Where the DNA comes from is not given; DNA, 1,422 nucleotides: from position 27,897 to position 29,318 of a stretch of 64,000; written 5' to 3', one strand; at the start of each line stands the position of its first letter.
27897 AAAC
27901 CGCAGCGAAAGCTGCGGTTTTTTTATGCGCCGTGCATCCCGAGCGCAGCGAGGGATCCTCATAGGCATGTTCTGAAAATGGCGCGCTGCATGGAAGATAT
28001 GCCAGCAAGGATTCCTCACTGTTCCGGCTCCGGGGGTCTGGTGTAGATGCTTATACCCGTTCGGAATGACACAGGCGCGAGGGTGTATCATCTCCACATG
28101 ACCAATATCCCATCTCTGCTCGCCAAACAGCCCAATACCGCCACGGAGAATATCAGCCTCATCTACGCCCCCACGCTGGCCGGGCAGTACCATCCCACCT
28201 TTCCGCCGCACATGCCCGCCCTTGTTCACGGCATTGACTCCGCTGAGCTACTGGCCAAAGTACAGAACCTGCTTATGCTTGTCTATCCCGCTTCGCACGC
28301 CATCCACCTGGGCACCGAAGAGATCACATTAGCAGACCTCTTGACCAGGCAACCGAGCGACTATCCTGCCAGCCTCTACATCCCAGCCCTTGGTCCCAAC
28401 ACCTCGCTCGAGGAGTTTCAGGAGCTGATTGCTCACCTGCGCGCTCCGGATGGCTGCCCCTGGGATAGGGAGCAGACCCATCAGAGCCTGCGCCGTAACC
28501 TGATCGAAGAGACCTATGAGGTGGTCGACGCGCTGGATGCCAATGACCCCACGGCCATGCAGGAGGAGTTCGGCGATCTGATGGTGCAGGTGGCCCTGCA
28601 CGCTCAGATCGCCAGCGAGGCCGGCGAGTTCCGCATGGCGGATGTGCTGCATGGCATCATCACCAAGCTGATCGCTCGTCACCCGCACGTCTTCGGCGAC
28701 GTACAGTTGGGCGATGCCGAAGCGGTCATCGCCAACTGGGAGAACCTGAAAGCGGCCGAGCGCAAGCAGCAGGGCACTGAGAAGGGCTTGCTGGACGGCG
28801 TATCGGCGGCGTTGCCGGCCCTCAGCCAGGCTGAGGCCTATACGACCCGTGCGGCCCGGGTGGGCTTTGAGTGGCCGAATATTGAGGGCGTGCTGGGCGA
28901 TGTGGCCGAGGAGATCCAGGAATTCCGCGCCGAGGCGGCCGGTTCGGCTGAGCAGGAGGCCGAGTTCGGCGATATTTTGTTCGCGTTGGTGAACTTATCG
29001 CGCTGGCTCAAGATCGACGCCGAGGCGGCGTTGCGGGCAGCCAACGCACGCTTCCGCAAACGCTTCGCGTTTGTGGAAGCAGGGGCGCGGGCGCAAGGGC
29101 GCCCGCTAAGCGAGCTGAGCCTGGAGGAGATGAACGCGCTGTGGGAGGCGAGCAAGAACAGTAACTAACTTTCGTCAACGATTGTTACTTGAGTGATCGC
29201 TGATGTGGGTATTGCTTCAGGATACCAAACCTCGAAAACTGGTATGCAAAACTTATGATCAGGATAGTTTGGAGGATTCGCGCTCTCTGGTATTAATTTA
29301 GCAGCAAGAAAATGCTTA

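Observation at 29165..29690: Single-gene low-GC cassette on the 3' end of a UvrA paralog encodes an orphan protein with an ADP-ribosyltransferase-like motif pattern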

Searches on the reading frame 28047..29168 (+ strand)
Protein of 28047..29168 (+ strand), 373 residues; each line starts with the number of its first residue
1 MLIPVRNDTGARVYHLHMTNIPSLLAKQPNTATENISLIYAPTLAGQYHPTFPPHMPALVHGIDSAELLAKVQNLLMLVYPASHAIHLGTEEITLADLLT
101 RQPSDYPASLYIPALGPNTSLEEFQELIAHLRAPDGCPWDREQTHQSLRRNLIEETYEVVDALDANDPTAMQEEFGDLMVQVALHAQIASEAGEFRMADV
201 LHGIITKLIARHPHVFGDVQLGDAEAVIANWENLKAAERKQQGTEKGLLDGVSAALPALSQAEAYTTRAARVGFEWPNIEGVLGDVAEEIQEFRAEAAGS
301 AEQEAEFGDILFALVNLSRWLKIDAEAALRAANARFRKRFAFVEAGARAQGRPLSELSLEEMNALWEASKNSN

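Call 12: search_protein_families(library=pfam, proteins=[window:28047-29168:+], max_evalue=0.001)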
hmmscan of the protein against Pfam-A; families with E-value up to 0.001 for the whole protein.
window:28047-29168:+ (373 aa): 2 families
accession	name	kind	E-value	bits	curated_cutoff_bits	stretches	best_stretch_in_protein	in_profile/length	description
PF03819.22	MazG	-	2.2e-30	105.2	22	1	143-216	1-74/74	MazG nucleotide pyrophosphohydrolase domain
PF01503.22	PRA-PH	-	9.4e-05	23.2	21.3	0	122-179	2-61/86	Phosphoribosyl-ATP pyrophosphohydrolase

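Call 14: search_protein_families(library=ncbifam, proteins=[window:28047-29168:+], max_evalue=0.01)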
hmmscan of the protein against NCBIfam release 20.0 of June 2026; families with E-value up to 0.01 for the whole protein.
window:28047-29168:+ (373 aa): 10 families
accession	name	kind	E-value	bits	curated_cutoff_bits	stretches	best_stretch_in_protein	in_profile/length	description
NF052436.1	YabN_Meth_PPase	exception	2.7e-101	340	525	1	91-371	197-486/486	bifunctional methyltransferase/pyrophosphohydrolase YabN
NF007113.1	PRK09562.1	equivalog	7.5e-91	304.2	208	1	121-371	2-250/251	nucleoside triphosphate pyrophosphohydrolase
TIGR00444.1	mazG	subfamily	1.5e-89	299.9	148.3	1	127-370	1-248/248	MazG family protein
NF008986.0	PRK12333.1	equivalog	1e-52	179.1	292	1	122-334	2-193/204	nucleoside triphosphate pyrophosphohydrolase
NF008991.0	PRK12334.2-3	equivalog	3.8e-48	165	696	2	118-290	133-304/454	nucleoside triphosphate pyrophosphohydrolase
NF008989.0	PRK12334.2-1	equivalog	3.7e-43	147.8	494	1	118-348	112-325/328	nucleoside triphosphate pyrophosphohydrolase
NF008990.0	PRK12334.2-2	equivalog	7.2e-40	137.6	884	2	125-274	148-295/436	nucleoside triphosphate pyrophosphohydrolase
NF008988.0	PRK12334.1-4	equivalog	4.3e-39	134.3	501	1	118-345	130-330/335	nucleoside triphosphate pyrophosphohydrolase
NF008987.0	PRK12334.1-1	equivalog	2.7e-28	99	375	1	136-275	100-237/326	nucleoside triphosphate pyrophosphohydrolase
NF052674.1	SAXB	equivalog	0.0065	16.9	95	0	253-305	36-92/111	SoxAX-binding protein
